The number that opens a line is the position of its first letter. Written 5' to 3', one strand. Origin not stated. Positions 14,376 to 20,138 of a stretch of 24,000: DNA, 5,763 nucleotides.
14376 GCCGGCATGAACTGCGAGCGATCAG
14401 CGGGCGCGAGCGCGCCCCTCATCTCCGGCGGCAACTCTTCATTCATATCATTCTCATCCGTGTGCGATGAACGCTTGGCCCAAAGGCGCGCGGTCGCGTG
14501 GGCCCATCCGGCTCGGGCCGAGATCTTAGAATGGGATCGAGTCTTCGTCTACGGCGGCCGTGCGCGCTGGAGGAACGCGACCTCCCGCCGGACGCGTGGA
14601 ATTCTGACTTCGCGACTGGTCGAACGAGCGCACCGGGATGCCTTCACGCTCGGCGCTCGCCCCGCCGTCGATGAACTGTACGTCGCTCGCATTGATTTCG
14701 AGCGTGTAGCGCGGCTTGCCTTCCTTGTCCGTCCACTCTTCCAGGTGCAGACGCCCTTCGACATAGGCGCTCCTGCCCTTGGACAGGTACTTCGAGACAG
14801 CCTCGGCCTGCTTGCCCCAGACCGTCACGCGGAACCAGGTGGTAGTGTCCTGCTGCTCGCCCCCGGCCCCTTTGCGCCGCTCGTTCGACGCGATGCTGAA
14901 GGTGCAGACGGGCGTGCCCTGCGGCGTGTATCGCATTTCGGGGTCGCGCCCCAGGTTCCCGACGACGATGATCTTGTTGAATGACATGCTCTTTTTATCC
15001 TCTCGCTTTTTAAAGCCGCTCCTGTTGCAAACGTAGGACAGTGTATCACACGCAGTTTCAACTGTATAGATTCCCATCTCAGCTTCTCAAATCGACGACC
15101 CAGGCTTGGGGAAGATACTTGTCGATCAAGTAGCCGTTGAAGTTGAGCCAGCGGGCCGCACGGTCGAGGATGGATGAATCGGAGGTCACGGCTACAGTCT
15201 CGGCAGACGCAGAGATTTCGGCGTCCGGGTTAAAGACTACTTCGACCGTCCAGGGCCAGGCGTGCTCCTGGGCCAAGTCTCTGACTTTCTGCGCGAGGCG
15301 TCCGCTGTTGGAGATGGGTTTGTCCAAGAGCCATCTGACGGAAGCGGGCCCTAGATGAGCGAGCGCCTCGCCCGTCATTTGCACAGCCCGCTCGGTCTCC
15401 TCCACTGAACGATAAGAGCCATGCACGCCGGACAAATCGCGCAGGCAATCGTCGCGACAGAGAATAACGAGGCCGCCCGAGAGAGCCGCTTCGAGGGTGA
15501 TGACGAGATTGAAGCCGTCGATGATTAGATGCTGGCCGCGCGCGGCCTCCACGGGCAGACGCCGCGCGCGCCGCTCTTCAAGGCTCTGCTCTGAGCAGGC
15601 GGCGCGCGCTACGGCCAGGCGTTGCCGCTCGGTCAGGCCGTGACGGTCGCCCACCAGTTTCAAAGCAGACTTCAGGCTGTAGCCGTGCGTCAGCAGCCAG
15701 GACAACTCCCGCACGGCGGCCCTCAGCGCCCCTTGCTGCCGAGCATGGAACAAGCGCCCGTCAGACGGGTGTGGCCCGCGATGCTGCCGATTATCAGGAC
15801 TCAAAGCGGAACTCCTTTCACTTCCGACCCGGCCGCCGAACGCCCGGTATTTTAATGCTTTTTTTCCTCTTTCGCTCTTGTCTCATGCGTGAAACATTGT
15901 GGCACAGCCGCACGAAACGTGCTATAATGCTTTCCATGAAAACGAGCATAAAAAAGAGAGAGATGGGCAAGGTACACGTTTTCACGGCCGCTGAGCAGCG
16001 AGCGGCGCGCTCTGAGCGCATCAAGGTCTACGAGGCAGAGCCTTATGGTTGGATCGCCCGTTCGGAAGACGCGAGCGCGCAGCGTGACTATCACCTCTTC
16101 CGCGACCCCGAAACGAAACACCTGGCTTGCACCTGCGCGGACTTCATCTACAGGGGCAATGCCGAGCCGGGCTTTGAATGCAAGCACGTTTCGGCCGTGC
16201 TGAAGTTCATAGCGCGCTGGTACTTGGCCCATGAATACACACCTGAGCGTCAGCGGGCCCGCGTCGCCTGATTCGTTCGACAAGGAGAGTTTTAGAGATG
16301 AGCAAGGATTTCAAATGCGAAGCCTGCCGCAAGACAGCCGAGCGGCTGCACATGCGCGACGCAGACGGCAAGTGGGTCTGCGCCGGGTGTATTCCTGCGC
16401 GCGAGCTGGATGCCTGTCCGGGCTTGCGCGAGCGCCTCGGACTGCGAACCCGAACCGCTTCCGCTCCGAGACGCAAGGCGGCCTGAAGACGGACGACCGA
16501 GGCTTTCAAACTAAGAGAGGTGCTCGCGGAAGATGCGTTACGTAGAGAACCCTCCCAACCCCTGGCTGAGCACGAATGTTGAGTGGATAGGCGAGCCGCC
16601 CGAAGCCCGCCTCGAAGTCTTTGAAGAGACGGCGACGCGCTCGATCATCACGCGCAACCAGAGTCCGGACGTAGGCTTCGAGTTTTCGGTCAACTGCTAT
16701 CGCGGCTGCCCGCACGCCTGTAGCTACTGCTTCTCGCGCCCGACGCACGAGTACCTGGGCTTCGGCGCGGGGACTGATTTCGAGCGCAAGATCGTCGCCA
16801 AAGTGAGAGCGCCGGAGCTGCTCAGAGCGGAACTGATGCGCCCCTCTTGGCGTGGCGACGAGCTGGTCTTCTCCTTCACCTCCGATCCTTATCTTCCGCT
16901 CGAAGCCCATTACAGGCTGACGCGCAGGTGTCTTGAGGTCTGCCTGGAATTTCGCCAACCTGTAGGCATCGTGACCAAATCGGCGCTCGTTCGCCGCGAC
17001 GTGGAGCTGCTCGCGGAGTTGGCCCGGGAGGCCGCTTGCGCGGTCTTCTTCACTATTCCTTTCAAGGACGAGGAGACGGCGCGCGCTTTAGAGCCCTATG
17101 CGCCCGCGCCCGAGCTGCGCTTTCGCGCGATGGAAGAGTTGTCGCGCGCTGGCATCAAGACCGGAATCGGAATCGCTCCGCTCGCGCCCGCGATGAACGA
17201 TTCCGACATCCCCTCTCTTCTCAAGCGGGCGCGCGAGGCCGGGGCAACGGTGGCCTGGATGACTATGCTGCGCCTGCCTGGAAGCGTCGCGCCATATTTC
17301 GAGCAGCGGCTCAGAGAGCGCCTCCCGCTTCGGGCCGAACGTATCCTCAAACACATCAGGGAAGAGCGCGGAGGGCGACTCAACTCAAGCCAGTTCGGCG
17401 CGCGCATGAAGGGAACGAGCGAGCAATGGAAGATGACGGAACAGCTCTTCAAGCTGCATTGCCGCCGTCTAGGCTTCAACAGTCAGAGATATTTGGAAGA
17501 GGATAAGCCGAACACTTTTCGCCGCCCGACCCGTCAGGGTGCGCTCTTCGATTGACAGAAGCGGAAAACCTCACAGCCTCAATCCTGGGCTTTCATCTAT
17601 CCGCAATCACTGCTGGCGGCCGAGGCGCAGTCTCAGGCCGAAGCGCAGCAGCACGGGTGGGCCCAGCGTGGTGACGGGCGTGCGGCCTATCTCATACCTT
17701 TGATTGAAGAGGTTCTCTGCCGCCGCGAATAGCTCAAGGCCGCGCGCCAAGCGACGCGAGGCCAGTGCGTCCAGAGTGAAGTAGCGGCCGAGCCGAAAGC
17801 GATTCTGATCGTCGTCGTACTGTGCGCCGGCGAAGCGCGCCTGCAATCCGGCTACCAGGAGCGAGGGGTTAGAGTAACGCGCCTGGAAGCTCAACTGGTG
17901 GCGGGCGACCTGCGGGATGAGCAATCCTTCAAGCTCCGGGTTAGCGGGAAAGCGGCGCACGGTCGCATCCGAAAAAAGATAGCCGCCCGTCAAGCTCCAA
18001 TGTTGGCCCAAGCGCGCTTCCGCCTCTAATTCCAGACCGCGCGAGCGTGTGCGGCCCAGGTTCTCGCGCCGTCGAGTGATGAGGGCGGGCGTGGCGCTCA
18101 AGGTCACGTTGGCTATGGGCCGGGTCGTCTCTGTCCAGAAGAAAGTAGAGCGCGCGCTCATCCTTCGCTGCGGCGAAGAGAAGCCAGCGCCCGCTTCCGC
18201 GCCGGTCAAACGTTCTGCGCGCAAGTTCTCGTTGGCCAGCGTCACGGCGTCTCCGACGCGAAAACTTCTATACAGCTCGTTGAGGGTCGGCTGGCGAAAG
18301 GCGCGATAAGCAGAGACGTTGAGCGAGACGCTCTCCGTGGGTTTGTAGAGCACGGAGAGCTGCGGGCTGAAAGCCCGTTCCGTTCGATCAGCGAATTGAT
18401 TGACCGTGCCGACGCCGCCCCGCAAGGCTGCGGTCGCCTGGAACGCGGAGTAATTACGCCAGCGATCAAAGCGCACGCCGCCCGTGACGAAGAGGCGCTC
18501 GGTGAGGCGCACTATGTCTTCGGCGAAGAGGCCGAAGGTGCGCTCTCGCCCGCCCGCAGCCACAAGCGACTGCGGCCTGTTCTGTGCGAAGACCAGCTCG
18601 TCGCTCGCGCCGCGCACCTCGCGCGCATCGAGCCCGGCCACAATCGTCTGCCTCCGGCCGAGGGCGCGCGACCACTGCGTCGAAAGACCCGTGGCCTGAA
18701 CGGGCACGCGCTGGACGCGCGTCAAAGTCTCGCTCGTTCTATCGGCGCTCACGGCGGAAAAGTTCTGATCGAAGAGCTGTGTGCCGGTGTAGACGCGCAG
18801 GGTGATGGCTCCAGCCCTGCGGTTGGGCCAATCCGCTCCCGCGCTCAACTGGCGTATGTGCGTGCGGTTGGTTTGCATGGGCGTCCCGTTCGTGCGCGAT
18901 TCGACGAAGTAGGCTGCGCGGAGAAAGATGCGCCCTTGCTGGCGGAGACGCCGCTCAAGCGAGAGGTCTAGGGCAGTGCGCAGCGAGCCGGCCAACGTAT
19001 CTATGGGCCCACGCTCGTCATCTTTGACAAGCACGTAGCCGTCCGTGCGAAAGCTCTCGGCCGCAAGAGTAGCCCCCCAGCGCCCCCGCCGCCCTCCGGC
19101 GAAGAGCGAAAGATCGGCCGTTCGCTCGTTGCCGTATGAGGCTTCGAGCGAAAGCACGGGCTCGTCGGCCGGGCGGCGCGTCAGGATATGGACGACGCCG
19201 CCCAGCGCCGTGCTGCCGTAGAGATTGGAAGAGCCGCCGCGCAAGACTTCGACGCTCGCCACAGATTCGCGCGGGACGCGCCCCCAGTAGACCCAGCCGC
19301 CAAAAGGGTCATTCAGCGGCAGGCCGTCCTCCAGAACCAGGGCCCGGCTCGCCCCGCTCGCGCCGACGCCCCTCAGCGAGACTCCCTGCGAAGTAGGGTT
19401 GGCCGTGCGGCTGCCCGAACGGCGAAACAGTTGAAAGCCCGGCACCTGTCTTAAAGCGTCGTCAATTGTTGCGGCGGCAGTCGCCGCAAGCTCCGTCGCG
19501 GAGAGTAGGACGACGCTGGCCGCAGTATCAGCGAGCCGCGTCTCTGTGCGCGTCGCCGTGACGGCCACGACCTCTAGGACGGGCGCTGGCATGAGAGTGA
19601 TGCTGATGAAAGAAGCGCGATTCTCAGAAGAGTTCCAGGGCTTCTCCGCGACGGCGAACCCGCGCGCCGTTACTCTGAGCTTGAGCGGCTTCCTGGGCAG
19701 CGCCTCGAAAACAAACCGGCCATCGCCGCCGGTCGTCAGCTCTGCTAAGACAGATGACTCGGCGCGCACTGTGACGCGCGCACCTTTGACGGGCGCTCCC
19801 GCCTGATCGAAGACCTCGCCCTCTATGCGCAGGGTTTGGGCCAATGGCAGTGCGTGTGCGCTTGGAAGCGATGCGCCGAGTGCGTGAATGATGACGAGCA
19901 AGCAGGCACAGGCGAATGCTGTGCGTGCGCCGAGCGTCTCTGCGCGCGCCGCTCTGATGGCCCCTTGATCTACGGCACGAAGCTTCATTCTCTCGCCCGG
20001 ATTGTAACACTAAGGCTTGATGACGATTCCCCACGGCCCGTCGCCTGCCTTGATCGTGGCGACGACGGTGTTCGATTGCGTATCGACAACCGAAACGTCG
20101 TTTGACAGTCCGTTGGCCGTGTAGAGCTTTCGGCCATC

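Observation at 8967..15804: Eight-gene single-strand operon with a helicase, four nucleases, an annealing-protein candidate and SSB: an undescribed DNA-processing system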

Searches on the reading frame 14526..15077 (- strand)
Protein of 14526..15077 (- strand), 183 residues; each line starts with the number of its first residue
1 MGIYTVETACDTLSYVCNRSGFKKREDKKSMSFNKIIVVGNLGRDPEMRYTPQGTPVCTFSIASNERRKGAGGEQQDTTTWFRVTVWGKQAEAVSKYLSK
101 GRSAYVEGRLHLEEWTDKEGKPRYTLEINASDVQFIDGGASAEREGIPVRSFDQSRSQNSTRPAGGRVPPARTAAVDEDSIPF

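Call 4: search_protein_families(library=pfam, proteins=[window:14526-15077:-], max_evalue=0.01)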
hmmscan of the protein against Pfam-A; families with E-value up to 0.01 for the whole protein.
window:14526-15077:- (183 aa): 3 families
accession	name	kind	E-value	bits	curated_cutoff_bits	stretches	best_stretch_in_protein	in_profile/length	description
PF00436.31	SSB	-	1.9e-38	131.1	26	1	33-136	1-104/104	Single-strand binding protein family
PF22657.2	SSB_1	-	0.00029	21.4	27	1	34-126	1-87/91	Another single-strand binding protein family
PF01336.31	tRNA_anti-codon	-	0.003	17.9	27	1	76-134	23-73/75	OB-fold nucleic acid binding domain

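Call 5: search_protein_families(library=padloc, proteins=[window:14526-15077:-], max_evalue=0.01)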
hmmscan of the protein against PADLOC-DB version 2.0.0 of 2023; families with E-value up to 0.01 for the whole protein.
window:14526-15077:- (183 aa): 0 families

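Call 6: search_protein_families(library=phrogs, proteins=[window:14526-15077:-], max_evalue=0.01)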
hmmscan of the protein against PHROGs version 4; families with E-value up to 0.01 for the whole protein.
window:14526-15077:- (183 aa): 3 families
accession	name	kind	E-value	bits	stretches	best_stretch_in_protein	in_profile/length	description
phrog_44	-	DNA, RNA and nucleotide metabolism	1.8e-49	169.9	1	19-183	73-228/271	single strand DNA binding protein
phrog_25370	-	unknown function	1.5e-13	51.2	1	34-77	3-46/48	-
phrog_12631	-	DNA, RNA and nucleotide metabolism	0.0001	23.4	1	33-70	30-67/78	single strand DNA binding protein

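Call 7: search_protein_families(library=ncbifam, proteins=[window:14526-15077:-], max_evalue=0.01)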
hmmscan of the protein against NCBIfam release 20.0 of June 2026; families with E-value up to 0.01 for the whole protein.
window:14526-15077:- (183 aa): 19 families
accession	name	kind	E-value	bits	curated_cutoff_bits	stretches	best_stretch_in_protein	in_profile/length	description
TIGR00621.2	ssb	subfamily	4.7e-43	147.4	53.95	1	31-183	2-165/165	single-stranded DNA-binding protein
NF005406.0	PRK06958.1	subfamily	3.9e-32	112.2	252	1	32-155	3-127/182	single-stranded DNA-binding protein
NF006533.0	PRK09010.1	subfamily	5.3e-30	104.7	260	1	30-132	3-106/177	single-stranded DNA-binding protein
NF006445.0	PRK08763.1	subfamily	1.2e-28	100.3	246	1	33-159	5-135/164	single-stranded DNA-binding protein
NF006297.0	PRK08486.1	equivalog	1.4e-28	100.3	212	1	33-146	2-115/182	single-stranded DNA-binding protein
NF004357.0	PRK05733.1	subfamily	4.6e-26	91.9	241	1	33-144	5-119/172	single-stranded DNA-binding protein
NF004972.0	PRK06341.1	equivalog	3.7e-23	82.3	254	1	32-161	4-144/166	single-stranded DNA-binding protein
NF004948.0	PRK06293.1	equivalog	3.9e-23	82.1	156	1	37-156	5-118/161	single-stranded DNA-binding protein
NF010292.0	PRK13732.1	subfamily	4.5e-23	82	265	1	33-141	6-117/175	single-stranded DNA-binding protein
NF005851.0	PRK07772.1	subfamily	4.7e-22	79.1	194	1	35-133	6-106/191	single-stranded DNA-binding protein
NF005241.0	PRK06751.1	equivalog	1.1e-21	77.7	313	1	33-142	2-109/173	single-stranded DNA-binding protein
NF005674.0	PRK07459.1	equivalog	6.8e-20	71.2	161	1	31-126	1-91/121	single-stranded DNA-binding protein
NF005170.0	PRK06642.1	equivalog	9.7e-20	70.9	270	1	32-129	4-103/152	single-stranded DNA-binding protein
NF005580.0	PRK07275.1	subfamily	1.1e-18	67.9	254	1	34-163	3-128/162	single-stranded DNA-binding protein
NF005579.0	PRK07274.1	equivalog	5.6e-16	58.4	169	1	33-140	2-106/131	single-stranded DNA-binding protein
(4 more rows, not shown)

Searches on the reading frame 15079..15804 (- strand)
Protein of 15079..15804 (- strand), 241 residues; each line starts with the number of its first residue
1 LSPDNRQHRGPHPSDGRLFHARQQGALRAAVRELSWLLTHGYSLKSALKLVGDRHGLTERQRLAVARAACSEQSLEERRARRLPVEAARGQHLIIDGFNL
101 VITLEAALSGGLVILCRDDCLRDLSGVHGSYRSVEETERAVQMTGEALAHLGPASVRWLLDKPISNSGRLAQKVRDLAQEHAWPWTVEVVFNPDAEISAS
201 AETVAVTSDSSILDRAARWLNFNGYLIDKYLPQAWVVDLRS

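Call 4: search_protein_families(library=pfam, proteins=[window:15079-15804:-], max_evalue=0.01)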
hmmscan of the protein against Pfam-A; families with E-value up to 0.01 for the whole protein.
window:15079-15804:- (241 aa): 3 families
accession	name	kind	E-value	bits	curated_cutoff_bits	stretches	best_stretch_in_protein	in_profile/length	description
PF18481.7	DUF5616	-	3.5e-50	170.4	27.6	1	86-224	2-139/140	Domain of unknown function (DUF5616)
PF04256.18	DUF434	-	2e-18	66.2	27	1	27-80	2-55/56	Protein of unknown function (DUF434)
PF17710.6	DUF5555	-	0.0086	16.1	25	0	133-199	124-185/295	Family of unknown function (DUF5555)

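Call 5: search_protein_families(library=padloc, proteins=[window:15079-15804:-], max_evalue=0.01)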
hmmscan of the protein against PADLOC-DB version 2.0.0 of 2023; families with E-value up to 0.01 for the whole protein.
window:15079-15804:- (241 aa): 0 families

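Call 6: search_protein_families(library=phrogs, proteins=[window:15079-15804:-], max_evalue=0.01)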
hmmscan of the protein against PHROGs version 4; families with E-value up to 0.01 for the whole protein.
window:15079-15804:- (241 aa): 0 families

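Call 7: search_protein_families(library=ncbifam, proteins=[window:15079-15804:-], max_evalue=0.01)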
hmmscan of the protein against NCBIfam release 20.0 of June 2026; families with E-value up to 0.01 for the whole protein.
window:15079-15804:- (241 aa): 0 families

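Call 55: search_solved_structures(query=window:15079-15714:-, max_evalue=0.01)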
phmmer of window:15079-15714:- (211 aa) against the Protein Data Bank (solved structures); distinct sequences matched with E-value up to 0.01: 0.

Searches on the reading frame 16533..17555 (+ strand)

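Call 9: search_protein_families(library=pfam, proteins=[window:16533-17555:+], max_evalue=0.001)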
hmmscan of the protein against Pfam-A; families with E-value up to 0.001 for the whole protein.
window:16533-17555:+ (340 aa): 1 family
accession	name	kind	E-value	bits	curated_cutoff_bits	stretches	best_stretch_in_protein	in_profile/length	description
PF04055.27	Radical_SAM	-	3.2e-12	47.4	29.5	1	53-232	1-165/166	Radical SAM superfamily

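Call 92: search_protein_families(library=ncbifam, proteins=[window:16533-17555:+], max_evalue=0.001)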
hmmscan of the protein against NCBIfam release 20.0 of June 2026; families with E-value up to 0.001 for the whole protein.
window:16533-17555:+ (340 aa): 4 families
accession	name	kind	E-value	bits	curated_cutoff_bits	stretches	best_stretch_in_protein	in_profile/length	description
NF033668.1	rSAM_PA0069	hypoth_equivalog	3.9e-106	355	360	1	20-336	29-342/348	PA0069 family radical SAM protein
NF038135.1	rSAM_Rv2578c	equivalog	9.3e-59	199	430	1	22-265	32-279/317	Rv2578c family radical SAM protein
NF038136.1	rSAM_Rv_intein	exception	1.9e-49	169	700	2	66-262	335-533/574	intein-containing Rv2578c family radical SAM protein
TIGR04470.1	rSAM_mob_pairB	equivalog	1.2e-23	83.9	410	1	32-263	3-218/285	radical SAM mobile pair protein B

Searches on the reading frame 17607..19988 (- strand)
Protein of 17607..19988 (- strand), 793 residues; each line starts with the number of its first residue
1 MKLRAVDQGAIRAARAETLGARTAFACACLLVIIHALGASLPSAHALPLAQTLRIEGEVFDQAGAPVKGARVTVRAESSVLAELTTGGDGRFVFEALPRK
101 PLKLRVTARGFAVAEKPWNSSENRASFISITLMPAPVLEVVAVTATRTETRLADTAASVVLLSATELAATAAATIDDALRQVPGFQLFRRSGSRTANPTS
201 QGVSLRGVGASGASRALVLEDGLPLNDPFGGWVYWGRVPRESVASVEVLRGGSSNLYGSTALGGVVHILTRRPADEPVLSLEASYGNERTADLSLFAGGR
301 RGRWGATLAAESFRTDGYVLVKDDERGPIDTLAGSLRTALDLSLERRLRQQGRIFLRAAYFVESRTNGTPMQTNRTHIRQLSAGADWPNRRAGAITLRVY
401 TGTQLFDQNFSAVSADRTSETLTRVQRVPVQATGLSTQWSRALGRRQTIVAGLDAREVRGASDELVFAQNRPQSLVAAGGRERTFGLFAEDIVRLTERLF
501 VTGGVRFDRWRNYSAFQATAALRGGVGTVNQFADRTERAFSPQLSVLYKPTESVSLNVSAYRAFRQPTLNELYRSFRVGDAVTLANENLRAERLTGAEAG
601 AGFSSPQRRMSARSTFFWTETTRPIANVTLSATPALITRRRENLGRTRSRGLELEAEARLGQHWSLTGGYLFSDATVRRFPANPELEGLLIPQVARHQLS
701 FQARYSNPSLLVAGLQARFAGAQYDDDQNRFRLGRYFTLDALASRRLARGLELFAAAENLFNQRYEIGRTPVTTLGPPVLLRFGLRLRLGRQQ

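Call 9: search_protein_families(library=pfam, proteins=[window:17607-19988:-], max_evalue=0.001)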
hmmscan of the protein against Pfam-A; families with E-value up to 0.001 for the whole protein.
window:17607-19988:- (793 aa): 5 families
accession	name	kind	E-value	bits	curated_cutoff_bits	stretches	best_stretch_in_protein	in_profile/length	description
PF00593.30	TonB_dep_Rec_b-barrel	-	5.4e-46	158.8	27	1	364-760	46-436/436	TonB dependent receptor-like, beta-barrel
PF07715.20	Plug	-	9e-22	78.1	23.9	1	152-265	2-107/107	TonB-dependent Receptor Plug Domain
PF13620.12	CarboxypepD_reg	-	3.7e-13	50.1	32.3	1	55-119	2-68/82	Carboxypeptidase regulatory-like domain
PF14905.12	OMP_b-brl_3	-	8.5e-08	32.1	27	1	498-769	127-382/408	Outer membrane protein beta-barrel family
PF13715.12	CarbopepD_reg_2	-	1.7e-06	28.4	32.2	1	55-136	1-80/88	CarboxypepD_reg-like domain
